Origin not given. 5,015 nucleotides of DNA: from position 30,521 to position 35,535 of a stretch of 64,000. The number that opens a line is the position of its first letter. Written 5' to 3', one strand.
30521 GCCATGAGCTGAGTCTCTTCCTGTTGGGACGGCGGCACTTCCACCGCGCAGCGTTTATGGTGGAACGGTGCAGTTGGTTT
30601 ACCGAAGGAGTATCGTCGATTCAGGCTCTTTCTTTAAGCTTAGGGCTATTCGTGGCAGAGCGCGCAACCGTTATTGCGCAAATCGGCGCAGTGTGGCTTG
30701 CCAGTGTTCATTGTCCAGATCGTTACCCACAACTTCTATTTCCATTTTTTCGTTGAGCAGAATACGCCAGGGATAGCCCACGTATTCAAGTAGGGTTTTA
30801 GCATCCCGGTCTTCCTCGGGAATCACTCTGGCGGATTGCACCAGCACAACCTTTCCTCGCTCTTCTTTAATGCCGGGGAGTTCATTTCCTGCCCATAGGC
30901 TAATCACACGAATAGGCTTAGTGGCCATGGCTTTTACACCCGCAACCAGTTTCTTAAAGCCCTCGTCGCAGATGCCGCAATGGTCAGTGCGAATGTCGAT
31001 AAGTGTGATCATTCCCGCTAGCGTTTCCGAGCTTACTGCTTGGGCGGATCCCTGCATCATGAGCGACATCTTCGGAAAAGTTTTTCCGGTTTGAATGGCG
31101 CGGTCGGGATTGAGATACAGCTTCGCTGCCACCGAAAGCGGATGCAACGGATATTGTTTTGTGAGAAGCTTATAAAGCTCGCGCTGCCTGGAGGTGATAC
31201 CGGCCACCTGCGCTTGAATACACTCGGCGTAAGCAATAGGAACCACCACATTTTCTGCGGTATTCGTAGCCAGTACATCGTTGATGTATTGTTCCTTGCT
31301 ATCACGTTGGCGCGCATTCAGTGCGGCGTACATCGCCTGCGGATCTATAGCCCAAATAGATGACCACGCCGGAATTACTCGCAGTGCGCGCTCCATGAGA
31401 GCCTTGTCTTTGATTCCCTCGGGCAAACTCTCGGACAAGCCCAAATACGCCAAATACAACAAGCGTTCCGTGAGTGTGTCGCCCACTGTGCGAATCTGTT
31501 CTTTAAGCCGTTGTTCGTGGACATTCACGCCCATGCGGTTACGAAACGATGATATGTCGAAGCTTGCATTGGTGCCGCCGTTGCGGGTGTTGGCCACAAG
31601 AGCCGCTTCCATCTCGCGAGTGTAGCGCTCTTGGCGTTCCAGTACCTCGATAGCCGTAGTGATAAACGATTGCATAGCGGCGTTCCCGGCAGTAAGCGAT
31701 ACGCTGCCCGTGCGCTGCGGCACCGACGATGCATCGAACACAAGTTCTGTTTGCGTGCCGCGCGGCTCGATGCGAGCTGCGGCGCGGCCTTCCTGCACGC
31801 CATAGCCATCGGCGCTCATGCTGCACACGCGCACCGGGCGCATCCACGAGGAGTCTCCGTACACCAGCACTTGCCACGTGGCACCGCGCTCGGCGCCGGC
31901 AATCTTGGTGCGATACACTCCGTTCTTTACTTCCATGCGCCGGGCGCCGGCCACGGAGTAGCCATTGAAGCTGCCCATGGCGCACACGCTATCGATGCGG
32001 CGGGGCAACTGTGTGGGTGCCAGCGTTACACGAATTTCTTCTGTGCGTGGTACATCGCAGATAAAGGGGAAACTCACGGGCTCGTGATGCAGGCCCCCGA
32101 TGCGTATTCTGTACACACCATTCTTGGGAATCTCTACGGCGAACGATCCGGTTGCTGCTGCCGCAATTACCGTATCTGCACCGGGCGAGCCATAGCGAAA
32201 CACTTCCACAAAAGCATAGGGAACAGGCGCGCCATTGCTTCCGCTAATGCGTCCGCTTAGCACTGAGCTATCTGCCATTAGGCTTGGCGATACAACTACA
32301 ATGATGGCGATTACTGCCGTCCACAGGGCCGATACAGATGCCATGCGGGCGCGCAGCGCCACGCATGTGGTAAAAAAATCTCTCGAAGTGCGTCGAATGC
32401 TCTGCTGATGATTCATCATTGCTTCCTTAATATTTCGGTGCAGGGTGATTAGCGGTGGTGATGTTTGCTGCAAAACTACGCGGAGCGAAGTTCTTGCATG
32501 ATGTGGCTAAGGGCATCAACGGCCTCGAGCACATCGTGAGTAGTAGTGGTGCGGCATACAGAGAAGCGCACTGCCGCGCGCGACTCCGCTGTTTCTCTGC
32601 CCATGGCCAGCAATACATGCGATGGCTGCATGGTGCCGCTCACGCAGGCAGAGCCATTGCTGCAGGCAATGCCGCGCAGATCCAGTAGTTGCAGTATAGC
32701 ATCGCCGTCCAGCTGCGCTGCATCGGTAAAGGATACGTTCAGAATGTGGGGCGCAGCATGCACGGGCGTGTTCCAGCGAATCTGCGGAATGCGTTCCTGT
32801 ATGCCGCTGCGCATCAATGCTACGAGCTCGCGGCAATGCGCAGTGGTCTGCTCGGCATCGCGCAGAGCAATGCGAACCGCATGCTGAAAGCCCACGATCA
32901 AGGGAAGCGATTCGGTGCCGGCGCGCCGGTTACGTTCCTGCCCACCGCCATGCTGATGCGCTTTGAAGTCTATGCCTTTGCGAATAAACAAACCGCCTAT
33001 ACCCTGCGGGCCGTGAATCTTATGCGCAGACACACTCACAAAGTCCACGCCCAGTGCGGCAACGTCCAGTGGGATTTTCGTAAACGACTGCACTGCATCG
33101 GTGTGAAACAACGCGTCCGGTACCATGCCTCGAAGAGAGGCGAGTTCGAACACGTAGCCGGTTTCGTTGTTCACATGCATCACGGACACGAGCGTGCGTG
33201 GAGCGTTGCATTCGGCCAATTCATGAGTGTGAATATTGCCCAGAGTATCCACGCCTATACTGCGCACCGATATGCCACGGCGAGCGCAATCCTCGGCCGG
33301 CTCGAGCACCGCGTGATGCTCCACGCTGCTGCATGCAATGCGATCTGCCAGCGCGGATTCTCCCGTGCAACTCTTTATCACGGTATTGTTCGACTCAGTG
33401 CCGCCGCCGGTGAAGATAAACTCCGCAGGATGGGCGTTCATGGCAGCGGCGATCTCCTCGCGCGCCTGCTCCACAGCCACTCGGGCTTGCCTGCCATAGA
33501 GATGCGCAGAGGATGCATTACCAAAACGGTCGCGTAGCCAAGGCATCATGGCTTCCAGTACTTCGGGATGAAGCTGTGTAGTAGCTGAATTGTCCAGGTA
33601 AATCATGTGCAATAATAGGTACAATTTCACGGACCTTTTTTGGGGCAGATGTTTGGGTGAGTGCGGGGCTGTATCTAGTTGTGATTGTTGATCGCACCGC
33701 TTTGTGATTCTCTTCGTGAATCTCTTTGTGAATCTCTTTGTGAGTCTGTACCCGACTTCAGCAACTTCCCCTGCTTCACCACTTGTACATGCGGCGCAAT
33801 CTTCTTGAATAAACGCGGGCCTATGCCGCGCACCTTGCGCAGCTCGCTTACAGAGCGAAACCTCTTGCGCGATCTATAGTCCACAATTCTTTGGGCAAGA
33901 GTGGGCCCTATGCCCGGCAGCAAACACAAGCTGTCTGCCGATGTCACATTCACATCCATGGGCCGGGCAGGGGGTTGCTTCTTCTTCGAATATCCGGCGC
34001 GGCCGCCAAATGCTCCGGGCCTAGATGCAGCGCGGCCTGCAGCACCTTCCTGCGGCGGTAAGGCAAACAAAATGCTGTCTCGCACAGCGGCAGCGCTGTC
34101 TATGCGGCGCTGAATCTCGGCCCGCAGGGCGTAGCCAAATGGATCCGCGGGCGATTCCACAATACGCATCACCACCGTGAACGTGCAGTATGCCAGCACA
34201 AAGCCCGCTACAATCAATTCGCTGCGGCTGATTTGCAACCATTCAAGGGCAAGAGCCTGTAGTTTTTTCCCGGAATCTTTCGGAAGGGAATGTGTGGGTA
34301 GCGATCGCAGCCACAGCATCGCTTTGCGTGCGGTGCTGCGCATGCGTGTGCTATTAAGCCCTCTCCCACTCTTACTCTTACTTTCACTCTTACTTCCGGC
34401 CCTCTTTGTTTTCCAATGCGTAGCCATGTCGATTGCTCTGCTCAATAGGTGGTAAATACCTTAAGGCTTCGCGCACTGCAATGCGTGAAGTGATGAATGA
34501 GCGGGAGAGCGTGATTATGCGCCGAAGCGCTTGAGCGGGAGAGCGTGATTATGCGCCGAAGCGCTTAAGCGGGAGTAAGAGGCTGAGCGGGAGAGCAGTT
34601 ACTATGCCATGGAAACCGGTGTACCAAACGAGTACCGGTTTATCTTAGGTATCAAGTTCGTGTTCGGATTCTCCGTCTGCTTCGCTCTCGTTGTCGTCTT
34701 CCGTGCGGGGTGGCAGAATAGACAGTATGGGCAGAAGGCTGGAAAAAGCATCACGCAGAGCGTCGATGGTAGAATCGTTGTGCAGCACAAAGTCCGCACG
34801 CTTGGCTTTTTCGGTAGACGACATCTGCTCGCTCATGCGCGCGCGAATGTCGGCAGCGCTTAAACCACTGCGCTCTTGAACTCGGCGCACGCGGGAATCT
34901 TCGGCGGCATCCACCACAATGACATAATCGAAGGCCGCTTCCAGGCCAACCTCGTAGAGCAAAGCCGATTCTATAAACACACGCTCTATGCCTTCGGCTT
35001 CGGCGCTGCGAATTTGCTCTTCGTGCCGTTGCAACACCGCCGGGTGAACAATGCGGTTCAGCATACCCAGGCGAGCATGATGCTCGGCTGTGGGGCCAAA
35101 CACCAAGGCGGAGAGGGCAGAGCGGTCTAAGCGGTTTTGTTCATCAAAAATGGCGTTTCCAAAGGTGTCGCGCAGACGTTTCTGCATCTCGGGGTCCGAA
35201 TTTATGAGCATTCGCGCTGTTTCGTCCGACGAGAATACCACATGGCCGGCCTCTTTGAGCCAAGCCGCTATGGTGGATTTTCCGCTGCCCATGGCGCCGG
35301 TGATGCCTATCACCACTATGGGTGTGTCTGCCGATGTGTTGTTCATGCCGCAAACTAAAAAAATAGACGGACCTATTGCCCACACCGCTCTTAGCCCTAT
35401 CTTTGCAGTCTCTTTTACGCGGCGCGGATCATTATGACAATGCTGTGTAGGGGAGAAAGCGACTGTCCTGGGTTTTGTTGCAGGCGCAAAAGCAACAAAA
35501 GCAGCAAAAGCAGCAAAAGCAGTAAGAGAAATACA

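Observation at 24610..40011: Two paralogous giant T9SS adhesin-like proteins bracket an HD-GYP regulator and a redox/cysteine-desulfurase cluster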

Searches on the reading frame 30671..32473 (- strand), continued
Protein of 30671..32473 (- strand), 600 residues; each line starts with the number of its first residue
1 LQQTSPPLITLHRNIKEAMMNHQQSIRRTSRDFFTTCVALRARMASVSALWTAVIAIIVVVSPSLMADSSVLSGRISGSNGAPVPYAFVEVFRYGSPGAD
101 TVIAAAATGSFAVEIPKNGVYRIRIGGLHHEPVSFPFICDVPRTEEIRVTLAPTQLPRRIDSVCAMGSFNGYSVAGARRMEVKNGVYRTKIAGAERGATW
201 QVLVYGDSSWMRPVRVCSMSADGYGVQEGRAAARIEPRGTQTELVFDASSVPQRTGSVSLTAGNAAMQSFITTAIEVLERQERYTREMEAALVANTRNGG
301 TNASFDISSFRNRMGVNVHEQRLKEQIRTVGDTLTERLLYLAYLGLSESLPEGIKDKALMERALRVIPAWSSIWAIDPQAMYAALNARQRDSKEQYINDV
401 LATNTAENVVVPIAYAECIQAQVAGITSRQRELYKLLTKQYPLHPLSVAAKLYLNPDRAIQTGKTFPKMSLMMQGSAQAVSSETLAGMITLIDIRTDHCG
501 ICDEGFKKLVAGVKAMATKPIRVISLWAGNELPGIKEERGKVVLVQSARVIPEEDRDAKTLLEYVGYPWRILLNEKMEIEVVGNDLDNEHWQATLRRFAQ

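Call 109: list_cluster_members(proteins=[P0246, P0249, P0255, P0270, P0290, P0320, P0350, P0380, P0394])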
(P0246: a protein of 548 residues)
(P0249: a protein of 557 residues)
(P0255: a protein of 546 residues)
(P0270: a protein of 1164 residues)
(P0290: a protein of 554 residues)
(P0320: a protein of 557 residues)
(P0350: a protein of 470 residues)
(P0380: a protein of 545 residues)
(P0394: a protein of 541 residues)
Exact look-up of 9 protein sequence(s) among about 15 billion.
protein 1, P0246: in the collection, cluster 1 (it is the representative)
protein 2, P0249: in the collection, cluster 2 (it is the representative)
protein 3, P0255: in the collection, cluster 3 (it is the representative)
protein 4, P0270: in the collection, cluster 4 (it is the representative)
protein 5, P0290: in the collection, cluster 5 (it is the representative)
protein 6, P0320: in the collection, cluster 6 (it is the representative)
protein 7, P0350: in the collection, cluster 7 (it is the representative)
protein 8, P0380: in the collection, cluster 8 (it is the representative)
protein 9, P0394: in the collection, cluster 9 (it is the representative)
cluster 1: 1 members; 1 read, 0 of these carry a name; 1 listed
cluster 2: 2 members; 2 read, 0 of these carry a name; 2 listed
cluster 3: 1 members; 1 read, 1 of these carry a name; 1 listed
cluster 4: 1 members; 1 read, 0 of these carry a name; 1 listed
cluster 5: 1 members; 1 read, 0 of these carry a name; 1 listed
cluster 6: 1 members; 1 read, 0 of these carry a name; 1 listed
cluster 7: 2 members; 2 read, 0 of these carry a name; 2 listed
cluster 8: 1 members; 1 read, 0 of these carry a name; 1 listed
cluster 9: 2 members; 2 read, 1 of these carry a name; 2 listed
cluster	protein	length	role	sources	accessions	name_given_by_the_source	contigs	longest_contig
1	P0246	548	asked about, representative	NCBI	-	-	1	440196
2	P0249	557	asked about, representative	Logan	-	-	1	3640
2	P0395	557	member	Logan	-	-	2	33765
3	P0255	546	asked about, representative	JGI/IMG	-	thiol-disulfide isomerase/thioredoxin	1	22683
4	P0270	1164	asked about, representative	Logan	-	-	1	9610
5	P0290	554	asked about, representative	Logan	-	-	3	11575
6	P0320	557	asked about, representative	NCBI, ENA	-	-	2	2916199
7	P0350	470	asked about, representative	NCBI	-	-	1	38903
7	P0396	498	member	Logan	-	-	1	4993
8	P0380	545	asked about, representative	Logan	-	-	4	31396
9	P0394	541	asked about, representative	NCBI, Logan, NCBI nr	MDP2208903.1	MAG: TlpA disulfide reductase family protein [Bacteroidota bacterium] | TlpA disulfide reductase family protein [Bacteroidota bacterium]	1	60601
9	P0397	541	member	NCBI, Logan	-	-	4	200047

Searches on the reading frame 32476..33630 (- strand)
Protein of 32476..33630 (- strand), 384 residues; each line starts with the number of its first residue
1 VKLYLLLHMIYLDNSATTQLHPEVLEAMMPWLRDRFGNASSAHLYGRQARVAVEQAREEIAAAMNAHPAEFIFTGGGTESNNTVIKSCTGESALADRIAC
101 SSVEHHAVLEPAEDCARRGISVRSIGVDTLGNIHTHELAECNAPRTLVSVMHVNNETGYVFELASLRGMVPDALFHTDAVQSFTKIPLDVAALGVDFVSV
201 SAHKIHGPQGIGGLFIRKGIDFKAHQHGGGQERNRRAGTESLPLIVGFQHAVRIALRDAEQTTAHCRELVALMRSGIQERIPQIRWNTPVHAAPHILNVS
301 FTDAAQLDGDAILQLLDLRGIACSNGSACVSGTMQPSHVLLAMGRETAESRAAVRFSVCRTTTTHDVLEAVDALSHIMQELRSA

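Call 5: search_protein_families(library=pfam, proteins=[window:32476-33630:-], max_evalue=0.01)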
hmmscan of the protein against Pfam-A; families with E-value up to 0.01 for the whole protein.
window:32476-33630:- (384 aa): 1 family
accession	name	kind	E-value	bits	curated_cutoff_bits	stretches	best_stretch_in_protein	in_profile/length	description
PF00266.25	Aminotran_5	-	4.8e-70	236.8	21.5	1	10-367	1-368/371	Aminotransferase class-V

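Call 6: search_protein_families(library=ncbifam, proteins=[window:32476-33630:-], max_evalue=0.01)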
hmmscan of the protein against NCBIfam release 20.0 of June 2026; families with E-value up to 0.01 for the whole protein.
window:32476-33630:- (384 aa): 17 families
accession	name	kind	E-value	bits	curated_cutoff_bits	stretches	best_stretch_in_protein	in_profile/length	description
TIGR03402.1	FeS_nifS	equivalog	3.4e-114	381.6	530.75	1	10-383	1-375/379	cysteine desulfurase NifS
TIGR03235.1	DNA_S_dndA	equivalog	1.1e-90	304.5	480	1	11-357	1-352/353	cysteine desulfurase DndA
NF010611.0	PRK14012.1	equivalog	5.3e-89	299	548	1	9-383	6-384/406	IscS subfamily cysteine desulfurase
TIGR02006.1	IscS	equivalog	3e-84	283.4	643.2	1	9-383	4-380/402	IscS subfamily cysteine desulfurase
TIGR03403.1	nifS_epsilon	equivalog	7.3e-76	255.5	587.7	1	10-383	1-378/382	NifS family cysteine desulfurase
NF002806.0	PRK02948.1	subfamily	1.3e-68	231.7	304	1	9-381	1-375/381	IscS subfamily cysteine desulfurase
TIGR01979.1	sufS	subfamily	3.9e-44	151.1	475.1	1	9-379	19-400/403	SufS family cysteine desulfurase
NF041166.1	f2_encap_cargo1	exception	6.6e-31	108.1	800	1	9-229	246-475/623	family 2A encapsulin nanocompartment cargo protein cysteine desulfurase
TIGR01977.1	am_tr_V_EF2568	hypoth_equivalog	5.2e-26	91.5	377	1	10-377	1-376/376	cysteine desulfurase family protein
TIGR01976.1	am_tr_V_VC1184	hypoth_equivalog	8.8e-24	84.5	352.35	1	8-220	18-235/401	cysteine desulfurase-like protein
NF006791.0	PRK09295.1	equivalog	3e-23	82.5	661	1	9-222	24-244/406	cysteine desulfurase SufS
TIGR03392.1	FeS_syn_CsdA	equivalog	8.5e-22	77.9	493.6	1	9-231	17-247/398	cysteine desulfurase CsdA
NF008126.0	PRK10874.1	equivalog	2.6e-21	76.2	607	1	8-230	19-249/401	cysteine desulfurase CsdA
NF040779.1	Sec_lyase_SclA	exception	2e-18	66.5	525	1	10-378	1-377/378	selenocysteine lyase SclA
TIGR03301.1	PhnW-AepZ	equivalog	0.00038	20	360.8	1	112-218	90-202/355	2-aminoethylphosphonate aminotransferase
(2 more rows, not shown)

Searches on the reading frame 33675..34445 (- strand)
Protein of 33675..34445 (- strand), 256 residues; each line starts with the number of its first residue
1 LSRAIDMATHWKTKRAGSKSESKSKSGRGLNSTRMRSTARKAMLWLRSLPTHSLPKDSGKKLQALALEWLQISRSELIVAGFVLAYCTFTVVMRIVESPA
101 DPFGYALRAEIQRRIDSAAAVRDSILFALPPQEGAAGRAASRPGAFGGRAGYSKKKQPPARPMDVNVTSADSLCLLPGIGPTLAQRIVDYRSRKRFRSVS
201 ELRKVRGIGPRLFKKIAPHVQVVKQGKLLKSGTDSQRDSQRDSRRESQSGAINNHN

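Call 5: search_protein_families(library=pfam, proteins=[window:33675-34445:-], max_evalue=0.01)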
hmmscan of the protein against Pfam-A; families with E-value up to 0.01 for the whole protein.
window:33675-34445:- (256 aa): 6 families
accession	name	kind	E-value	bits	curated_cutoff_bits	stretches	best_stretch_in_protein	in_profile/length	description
PF12836.13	HHH_3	-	6.4e-16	58.6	27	1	163-220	6-64/65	Helix-hairpin-helix motif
PF00633.29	HHH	-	3.2e-08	33.5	24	1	166-190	6-30/30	Helix-hairpin-helix motif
PF14716.13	HHH_8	-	8.4e-06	26.5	30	0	165-190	42-67/73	Helix-hairpin-helix domain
PF21687.3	T2SSK_1st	-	5.6e-05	24.3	26.2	1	185-223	73-105/107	Type II secretion system (T2SS), protein K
PF14520.12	HHH_5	-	8.9e-05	23.3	27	0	169-189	33-53/57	Helix-hairpin-helix domain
PF21176.3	RecR_HhH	-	0.0095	16.2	27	0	171-187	6-22/45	RecR, helix-hairpin-helix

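Call 6: search_protein_families(library=ncbifam, proteins=[window:33675-34445:-], max_evalue=0.01)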
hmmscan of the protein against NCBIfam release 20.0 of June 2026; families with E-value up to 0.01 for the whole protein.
window:33675-34445:- (256 aa): 4 families
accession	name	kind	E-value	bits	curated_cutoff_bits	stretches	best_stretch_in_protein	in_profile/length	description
TIGR01259.1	comE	subfamily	7.4e-13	48.5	152.35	1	163-222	60-120/120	comEA protein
TIGR00426.1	TIGR00426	subfamily_domain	9.2e-08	32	53.1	1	164-217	9-64/69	competence protein ComEA helix-hairpin-helix repeat region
NF037980.1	T2SS_GspK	equivalog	7.6e-05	22.4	130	1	191-225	175-209/307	type II secretion system minor pseudopilin GspK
TIGR03916.1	rSAM_link_UDG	hypoth_equivalog_domain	0.0084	15.3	343.5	0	161-205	320-363/415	putative DNA modification/repair radical SAM protein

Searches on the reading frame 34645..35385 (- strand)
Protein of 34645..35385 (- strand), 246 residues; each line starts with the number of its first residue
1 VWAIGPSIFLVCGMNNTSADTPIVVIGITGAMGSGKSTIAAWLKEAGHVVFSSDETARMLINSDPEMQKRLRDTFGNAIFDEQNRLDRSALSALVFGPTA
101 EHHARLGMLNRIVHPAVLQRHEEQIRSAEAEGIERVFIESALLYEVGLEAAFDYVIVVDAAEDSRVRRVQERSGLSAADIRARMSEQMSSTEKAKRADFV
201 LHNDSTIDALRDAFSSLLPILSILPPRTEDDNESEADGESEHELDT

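Call 5: search_protein_families(library=pfam, proteins=[window:34645-35385:-], max_evalue=0.01)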
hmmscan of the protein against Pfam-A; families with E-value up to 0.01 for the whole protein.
window:34645-35385:- (246 aa): 8 families
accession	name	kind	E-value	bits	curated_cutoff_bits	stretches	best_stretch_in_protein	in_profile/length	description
PF01121.26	CoaE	-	1.8e-45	155.2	27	1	25-207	2-178/180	Dephospho-CoA kinase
PF13238.12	AAA_18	-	7.5e-09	36.6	29.4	1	26-173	1-112/128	AAA domain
PF13671.12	AAA_33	-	7.9e-05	23.4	27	1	27-84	3-47/143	AAA domain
PF13521.12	AAA_28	-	0.00018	22.2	27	1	26-65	2-40/164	AAA domain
PF02374.21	ArsA_ATPase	-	0.0022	17.7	24.3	1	25-161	3-133/305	Anion-transporting ATPase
PF13189.12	Cytidylate_kin2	-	0.0045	17.6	28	0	25-187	1-146/176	Cytidylate kinase-like family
PF01712.25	dNK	-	0.0068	16.6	27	0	26-60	1-35/203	Deoxynucleoside kinase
PF13401.12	AAA_22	-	0.0069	17.1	27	0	28-92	10-72/130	AAA domain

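Call 6: search_protein_families(library=ncbifam, proteins=[window:34645-35385:-], max_evalue=0.01)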
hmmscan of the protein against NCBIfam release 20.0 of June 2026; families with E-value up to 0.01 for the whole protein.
window:34645-35385:- (246 aa): 15 families
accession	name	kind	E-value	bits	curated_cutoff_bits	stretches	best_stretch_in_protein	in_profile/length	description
NF002879.0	PRK03333.1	equivalog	4.2e-39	134.7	215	1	24-216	2-188/395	dephospho-CoA kinase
TIGR00152.1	TIGR00152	equivalog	1.6e-38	132.4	65.55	1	25-211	1-183/188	dephospho-CoA kinase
NF004018.0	PRK05480.1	equivalog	3.1e-05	23.5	180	1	21-173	4-147/210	uridine kinase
NF006746.0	PRK09270.1-5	subfamily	6.6e-05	21.9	250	0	19-46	17-44/210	nucleoside/nucleotide kinase family protein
TIGR00235.1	udk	equivalog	8.7e-05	22.2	220.3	1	22-172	5-146/207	uridine kinase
NF006226.0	PRK08356.1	equivalog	0.00017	21.4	189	0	24-55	6-37/195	hypothetical protein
NF006743.0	PRK09270.1-2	equivalog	0.00066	18.8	227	1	23-46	28-51/217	nucleoside/nucleotide kinase family protein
TIGR02173.1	cyt_kin_arch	equivalog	0.00069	19.7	102.1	0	131-207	70-146/169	(d)CMP kinase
NF004041.0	PRK05541.1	subfamily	0.0013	18.8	127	1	24-92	8-67/176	adenylyl-sulfate kinase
TIGR03263.1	guanyl_kin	equivalog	0.0017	18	160.45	0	157-211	118-172/180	guanylate kinase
NF011324.0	PRK14737.1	equivalog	0.0021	17.8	318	0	157-213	122-178/187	guanylate kinase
NF005807.0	PRK07667.1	equivalog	0.0021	17.6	221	0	21-174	17-161/193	kinase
NF004861.0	PRK06217.1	equivalog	0.0025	17.2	203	0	26-52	4-30/183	hypothetical protein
TIGR04075.1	bacter_Pnkp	equivalog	0.0027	15.9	750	1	25-92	10-75/851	polynucleotide kinase-phosphatase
TIGR01715.1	phage_lam_T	equivalog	0.0092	16.3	77.35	0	179-224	16-60/111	phage tail assembly protein T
